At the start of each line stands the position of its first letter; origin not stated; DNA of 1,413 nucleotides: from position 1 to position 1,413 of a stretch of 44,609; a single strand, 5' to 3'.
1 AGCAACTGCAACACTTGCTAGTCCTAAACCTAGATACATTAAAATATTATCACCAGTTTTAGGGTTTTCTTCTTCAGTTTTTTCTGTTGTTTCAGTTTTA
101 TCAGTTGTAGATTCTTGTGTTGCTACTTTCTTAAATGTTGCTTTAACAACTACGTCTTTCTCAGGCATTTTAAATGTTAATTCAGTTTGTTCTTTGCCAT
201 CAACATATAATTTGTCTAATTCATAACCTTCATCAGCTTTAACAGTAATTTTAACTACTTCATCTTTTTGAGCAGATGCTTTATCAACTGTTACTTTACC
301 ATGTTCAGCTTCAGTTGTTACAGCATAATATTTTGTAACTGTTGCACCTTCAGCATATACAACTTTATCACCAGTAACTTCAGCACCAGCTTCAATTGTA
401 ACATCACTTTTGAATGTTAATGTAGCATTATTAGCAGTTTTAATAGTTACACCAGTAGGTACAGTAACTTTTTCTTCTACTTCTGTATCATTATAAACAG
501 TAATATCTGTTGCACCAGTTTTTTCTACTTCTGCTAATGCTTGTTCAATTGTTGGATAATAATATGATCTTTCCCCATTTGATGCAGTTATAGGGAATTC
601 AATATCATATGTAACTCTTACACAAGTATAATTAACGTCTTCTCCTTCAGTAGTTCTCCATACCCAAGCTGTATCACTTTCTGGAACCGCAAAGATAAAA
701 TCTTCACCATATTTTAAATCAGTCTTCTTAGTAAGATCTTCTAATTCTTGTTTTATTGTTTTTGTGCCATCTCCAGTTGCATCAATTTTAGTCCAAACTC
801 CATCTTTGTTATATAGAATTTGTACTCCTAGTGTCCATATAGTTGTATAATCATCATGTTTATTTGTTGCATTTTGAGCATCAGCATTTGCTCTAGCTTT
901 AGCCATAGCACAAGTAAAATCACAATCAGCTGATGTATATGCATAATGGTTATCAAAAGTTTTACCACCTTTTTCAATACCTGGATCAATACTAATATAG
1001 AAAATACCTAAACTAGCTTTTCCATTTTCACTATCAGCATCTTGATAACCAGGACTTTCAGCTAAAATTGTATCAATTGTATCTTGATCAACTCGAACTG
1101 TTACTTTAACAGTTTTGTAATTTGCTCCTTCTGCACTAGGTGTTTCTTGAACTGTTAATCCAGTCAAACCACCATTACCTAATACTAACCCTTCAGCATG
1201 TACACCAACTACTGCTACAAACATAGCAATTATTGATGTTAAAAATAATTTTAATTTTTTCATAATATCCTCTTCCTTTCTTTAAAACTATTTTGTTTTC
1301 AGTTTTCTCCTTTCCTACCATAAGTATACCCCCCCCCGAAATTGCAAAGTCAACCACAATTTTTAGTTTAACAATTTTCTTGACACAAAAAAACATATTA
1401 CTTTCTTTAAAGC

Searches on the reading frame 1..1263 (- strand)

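Call 13: search_protein_families(library=pfam, proteins=[window:1-1263:-], max_evalue=0.01)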
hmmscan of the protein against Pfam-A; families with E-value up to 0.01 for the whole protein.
window:1-1263:- (421 aa): 2 families
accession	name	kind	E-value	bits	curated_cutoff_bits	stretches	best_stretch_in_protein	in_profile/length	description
PF18998.6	Flg_new_2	-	5.5e-11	42.7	23.6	1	313-380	1-72/73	Divergent InlB B-repeat domain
PF14384.12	BrnA_antitoxin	-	0.0067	17.2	26.1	0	41-74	26-57/68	BrnA antitoxin of type II toxin-antitoxin system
